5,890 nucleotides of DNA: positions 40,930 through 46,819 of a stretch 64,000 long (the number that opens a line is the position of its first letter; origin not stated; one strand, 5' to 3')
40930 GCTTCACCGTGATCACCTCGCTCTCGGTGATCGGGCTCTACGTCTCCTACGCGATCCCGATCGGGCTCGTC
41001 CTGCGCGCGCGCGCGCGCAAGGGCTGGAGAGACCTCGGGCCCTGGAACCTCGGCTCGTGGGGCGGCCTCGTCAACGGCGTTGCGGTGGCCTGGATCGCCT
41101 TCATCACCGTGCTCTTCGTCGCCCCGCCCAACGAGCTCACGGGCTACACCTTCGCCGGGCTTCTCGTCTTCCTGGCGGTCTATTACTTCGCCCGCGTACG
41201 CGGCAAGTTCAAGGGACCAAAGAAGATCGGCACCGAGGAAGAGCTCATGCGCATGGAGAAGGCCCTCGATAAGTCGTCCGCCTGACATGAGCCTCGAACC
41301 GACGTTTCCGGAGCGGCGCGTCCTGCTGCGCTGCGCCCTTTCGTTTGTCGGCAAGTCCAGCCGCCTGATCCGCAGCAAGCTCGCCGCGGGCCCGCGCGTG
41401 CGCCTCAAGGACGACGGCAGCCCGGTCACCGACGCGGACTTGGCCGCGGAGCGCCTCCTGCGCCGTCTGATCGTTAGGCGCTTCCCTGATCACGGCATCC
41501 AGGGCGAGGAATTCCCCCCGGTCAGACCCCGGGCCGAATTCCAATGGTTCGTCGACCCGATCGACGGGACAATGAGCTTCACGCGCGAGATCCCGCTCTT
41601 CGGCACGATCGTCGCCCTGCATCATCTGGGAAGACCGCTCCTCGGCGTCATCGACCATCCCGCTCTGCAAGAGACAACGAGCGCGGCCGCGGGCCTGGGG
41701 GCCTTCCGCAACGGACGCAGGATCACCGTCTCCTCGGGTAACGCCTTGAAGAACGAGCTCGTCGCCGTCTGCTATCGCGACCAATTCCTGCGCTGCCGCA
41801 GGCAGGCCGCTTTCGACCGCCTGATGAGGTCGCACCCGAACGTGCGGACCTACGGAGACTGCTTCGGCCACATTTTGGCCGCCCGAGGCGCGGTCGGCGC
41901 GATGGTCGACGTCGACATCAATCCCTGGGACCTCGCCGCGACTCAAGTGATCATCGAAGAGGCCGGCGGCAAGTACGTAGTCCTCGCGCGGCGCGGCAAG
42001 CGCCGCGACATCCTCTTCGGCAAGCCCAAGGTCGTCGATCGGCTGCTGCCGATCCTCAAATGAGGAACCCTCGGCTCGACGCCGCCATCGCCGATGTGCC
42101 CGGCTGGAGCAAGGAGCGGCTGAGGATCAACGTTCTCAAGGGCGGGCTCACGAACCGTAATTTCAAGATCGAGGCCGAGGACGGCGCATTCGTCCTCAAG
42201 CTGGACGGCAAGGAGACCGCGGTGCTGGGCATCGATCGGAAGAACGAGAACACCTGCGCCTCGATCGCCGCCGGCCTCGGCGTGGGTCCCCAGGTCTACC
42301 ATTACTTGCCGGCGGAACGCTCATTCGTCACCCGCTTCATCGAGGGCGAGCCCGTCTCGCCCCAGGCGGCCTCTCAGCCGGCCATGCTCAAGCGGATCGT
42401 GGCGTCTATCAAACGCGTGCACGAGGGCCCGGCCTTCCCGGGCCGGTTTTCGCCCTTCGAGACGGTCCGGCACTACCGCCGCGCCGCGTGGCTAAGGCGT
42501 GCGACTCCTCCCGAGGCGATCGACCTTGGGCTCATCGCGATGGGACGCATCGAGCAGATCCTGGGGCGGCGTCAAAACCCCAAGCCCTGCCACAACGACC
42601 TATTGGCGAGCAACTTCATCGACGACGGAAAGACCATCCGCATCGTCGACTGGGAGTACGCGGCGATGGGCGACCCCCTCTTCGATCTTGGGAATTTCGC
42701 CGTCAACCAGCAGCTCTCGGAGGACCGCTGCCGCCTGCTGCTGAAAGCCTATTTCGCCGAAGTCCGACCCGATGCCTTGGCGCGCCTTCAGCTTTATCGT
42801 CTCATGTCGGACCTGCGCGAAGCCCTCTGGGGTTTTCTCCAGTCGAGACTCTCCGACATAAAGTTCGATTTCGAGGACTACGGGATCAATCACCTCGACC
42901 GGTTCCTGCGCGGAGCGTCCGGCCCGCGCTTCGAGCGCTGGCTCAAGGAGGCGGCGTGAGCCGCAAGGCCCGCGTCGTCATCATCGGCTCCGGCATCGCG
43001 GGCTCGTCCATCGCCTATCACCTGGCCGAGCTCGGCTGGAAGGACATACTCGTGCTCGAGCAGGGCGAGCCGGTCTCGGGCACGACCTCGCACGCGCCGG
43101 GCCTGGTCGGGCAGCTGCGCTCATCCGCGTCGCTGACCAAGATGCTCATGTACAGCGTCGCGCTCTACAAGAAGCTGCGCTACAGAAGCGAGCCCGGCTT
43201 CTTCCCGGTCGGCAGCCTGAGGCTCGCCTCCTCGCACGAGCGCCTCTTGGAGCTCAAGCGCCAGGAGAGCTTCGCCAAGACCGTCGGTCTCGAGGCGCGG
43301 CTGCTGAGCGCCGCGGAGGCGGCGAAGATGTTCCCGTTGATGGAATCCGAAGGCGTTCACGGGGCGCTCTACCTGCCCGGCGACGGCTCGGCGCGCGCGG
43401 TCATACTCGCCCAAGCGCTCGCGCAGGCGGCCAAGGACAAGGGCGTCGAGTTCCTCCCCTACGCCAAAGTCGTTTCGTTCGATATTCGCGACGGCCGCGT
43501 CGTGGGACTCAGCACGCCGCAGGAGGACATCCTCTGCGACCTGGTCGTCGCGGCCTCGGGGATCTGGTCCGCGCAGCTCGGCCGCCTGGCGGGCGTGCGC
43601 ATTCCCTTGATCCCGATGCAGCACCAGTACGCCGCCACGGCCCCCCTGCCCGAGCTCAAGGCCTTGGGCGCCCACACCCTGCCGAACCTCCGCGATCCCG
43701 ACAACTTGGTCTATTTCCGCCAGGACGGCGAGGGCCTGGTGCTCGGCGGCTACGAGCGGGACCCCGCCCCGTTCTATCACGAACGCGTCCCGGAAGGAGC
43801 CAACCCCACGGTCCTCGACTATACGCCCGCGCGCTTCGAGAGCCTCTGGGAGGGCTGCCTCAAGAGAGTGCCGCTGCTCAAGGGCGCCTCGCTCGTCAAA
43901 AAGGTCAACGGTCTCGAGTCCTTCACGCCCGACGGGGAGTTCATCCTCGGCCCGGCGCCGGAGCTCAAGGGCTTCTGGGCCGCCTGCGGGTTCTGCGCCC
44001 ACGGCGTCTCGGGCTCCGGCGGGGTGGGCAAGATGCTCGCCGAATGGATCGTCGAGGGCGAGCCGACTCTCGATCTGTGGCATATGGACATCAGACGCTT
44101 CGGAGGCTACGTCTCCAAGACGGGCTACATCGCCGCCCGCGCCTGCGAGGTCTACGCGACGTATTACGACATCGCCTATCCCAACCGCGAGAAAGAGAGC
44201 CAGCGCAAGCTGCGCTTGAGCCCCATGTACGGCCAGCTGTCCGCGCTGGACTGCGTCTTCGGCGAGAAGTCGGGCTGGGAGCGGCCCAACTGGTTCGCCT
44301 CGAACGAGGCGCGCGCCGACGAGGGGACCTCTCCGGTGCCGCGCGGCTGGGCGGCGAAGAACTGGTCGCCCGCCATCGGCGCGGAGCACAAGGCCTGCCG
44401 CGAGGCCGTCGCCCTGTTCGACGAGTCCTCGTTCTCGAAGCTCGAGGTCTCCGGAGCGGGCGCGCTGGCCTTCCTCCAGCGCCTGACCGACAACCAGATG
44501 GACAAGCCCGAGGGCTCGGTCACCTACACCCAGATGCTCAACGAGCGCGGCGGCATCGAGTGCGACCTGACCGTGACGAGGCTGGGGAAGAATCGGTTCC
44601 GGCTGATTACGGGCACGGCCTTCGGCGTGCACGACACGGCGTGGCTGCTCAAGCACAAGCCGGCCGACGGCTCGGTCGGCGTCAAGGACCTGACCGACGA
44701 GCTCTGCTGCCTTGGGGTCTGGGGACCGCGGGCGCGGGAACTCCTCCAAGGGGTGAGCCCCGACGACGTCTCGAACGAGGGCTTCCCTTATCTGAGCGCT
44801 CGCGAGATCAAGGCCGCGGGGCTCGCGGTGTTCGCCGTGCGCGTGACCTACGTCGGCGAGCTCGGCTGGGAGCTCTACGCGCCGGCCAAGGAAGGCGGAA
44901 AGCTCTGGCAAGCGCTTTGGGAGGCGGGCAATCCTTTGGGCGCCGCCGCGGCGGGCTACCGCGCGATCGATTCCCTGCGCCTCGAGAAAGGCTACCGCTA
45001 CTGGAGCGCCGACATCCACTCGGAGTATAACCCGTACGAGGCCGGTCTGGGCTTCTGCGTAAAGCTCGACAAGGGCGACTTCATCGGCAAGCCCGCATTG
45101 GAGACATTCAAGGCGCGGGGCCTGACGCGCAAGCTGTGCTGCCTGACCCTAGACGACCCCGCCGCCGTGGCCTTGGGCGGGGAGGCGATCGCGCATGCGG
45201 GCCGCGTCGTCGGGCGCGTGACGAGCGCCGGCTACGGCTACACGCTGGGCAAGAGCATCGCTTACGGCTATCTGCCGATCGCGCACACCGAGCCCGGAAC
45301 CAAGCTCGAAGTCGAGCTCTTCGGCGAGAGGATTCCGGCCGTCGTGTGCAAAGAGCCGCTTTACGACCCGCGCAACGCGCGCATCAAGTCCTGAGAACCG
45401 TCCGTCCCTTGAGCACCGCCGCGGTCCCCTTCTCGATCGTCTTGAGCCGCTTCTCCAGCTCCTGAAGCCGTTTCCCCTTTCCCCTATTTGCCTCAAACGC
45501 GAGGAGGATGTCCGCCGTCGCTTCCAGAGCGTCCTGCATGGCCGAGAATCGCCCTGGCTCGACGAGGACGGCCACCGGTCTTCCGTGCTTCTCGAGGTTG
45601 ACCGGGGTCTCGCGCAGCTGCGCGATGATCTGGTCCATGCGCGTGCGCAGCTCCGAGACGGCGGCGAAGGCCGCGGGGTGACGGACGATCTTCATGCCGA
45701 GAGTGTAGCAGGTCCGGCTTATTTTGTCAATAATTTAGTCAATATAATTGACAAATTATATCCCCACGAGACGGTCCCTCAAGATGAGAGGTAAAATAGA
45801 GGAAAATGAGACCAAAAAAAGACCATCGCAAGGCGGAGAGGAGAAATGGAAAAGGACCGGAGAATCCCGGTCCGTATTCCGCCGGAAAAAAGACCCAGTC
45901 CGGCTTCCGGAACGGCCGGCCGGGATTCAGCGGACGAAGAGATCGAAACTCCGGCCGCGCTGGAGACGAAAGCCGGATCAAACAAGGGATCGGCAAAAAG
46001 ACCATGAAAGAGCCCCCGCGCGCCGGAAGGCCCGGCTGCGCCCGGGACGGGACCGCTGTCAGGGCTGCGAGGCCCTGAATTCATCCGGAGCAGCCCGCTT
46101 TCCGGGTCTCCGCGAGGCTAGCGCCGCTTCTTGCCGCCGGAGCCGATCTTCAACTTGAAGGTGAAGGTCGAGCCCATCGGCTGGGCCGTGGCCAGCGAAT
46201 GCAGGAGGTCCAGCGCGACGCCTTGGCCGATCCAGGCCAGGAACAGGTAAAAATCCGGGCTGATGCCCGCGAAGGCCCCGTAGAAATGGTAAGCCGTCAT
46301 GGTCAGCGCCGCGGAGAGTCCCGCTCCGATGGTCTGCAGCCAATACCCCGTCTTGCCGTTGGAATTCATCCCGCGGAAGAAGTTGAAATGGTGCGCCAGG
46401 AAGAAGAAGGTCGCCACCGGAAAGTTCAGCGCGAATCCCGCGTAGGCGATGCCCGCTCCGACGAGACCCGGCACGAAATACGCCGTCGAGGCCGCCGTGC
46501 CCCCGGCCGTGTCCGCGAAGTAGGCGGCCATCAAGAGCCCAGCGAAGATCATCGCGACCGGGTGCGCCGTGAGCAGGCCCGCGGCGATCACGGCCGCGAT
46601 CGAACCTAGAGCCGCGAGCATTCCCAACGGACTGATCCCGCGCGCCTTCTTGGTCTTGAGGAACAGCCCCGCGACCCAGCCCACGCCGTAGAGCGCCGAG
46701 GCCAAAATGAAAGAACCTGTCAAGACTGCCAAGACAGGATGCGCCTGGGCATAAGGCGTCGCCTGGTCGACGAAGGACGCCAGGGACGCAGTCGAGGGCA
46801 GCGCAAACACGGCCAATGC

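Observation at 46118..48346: PHP-domain phosphoesterase fused to a signal peptide and a ~260-aa polytopic membrane domain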

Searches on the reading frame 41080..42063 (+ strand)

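Call 39: search_protein_families(library=pfam, proteins=[window:41080-42063:+], max_evalue=0.0001)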
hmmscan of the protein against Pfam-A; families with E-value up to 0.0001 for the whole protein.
window:41080-42063:+ (327 aa): 1 family
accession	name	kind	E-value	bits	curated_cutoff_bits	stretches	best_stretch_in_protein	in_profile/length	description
PF00459.30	Inositol_P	-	8.7e-42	143.9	27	1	84-305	7-241/271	Inositol monophosphatase family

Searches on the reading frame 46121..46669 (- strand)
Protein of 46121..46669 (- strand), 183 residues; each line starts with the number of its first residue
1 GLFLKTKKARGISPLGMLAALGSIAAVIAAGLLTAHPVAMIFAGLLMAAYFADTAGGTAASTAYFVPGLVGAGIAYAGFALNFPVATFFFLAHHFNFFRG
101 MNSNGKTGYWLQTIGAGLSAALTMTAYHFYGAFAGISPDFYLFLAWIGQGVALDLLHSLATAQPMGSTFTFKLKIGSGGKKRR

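Call 68: find_homologous_proteins(query=window:46121-46669:-, max_evalue=0.01)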
Query window:46121-46669:-: 1838 candidates shared short words with the query, none scored E <= 0.01.
